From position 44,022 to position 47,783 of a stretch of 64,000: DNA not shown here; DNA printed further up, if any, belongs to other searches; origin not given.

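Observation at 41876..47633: Three-gene NuoE/NuoF/NuoG-like operon with a GltD module in place of a hydrogenase H-cluster, a Stn-type (Sporomusa-type Nfn) candidate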

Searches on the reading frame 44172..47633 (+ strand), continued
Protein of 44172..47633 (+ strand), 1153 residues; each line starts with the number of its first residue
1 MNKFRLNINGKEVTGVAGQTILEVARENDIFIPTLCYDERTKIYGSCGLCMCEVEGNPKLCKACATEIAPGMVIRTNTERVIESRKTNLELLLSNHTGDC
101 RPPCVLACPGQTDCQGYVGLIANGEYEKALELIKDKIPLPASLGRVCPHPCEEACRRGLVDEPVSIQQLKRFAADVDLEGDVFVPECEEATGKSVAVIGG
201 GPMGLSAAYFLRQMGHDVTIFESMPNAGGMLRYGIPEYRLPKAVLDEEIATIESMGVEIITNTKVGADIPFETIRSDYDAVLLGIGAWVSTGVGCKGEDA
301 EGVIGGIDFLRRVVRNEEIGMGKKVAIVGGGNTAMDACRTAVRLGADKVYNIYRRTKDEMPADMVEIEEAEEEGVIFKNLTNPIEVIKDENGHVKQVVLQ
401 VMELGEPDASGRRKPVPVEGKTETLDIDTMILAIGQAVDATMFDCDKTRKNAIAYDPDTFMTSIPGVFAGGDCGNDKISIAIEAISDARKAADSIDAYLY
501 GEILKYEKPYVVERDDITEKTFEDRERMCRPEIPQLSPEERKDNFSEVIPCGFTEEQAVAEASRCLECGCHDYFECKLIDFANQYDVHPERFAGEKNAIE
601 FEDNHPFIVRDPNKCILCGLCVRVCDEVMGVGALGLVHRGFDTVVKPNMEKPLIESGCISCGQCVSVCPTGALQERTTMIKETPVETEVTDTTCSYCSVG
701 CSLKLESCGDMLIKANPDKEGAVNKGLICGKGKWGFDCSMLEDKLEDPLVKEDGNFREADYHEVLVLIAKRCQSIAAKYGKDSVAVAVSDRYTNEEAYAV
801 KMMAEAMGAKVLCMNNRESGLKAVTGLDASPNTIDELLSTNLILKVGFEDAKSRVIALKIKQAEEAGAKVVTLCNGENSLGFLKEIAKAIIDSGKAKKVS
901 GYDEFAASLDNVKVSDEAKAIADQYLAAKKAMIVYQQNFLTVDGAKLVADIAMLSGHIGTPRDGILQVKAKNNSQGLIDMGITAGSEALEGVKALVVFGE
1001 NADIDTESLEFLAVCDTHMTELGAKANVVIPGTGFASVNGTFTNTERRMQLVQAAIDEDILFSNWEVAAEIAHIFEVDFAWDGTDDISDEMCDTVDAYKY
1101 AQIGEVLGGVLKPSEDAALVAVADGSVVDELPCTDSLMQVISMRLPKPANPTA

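Call 79: fold_search(model_id=the predicted structure, library=pdb)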
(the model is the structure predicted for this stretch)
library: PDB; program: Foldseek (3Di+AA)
matches with E <= 10: 1949; with E <= 0.001: 692
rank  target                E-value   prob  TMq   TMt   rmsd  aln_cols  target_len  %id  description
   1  9bov_A                0.0e+00  1.00  0.42  0.41  28.2      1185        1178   44  Structure of electron bifurcating Nfn-ABC complexed with NAD from Caldicellulosiruptor saccharolyticus (released 2025-03-05)
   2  8oh5_C                0.0e+00  1.00  0.42  0.41  27.9      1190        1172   44  Cryo-EM structure of the electron bifurcating transhydrogenase StnABC complex from Sporomusa Ovata (state 2) (released 2023-09-13)
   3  9n5u_A                9.2e-69  1.00  0.39  0.47  26.9      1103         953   34  Structure of the Thermococcus sibiricus NfnABC complex (released 2025-05-07)
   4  9n5v_A                3.0e-67  1.00  0.39  0.47  27.1      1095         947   34  Structure of the NAD(H)-bound Thermococcus sibiricus NfnABC complex (released 2025-05-07)
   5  5jca_L                7.6e-37  1.00  0.32  0.76   6.8       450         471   40  NADP(H) bound NADH-dependent Ferredoxin:NADP Oxidoreductase (NfnI) from Pyrococcus furiosus (released 2017-04-12)
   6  4ylf_B                1.0e-35  1.00  0.33  0.77   7.2       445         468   40  Insights into flavin-based electron bifurcation via the NADH-dependent reduced ferredoxin-NADP oxidoreductase structur (released 2015-07-08)
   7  5jfc_L                3.3e-35  1.00  0.31  0.75   6.8       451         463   38  NADH-dependent Ferredoxin:NADP Oxidoreductase (NfnI) from Pyrococcus furiosus (released 2017-04-12)
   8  5vj7_A                5.1e-33  1.00  0.32  0.75   6.1       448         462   36  Ferredoxin NADP Oxidoreductase (Xfn) (released 2017-07-19)
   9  9ktl_A                8.5e-30  1.00  0.37  0.44   9.3       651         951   25  Cryo-EM structure of reduced form of formate dehydrogenase from Rhodobacter aestuarii (RaFDH) with NADH (released 2025-06-18)
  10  6s6s_E                2.2e-29  1.00  0.32  0.75   6.4       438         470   31  Structure of Azospirillum brasilense Glutamate Synthase in a4b4 oligomeric state. (released 2019-09-11)
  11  6tg9_A                5.5e-29  1.00  0.39  0.46  19.8      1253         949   18  Cryo-EM Structure of NADH reduced form of NAD+-dependent Formate Dehydrogenase from Rhodobacter capsulatus (released 2020-04-22)
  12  7vw6_A                1.0e-27  1.00  0.38  0.47   8.3       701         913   21  Cryo-EM Structure of Formate Dehydrogenase 1 from Methylorubrum extorquens AM1 (released 2022-06-01)
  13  6s6t_E                1.2e-27  1.00  0.32  0.74   6.8       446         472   30  Structure of Azospirillum brasilense Glutamate Synthase in a4b3 oligomeric state (released 2019-09-11)
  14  7xqw_A                1.8e-27  1.00  0.38  0.55   8.0       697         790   20  Formate dehydrogenase (FDH) from Methylobacterium extorquens AM1 (MeFDH1) (released 2023-08-09)
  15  8j83_A                3.9e-27  1.00  0.38  0.47   8.5       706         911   21  Crystal structure of formate dehydrogenase from Methylorubrum extorquens AM1 (released 2023-10-11)
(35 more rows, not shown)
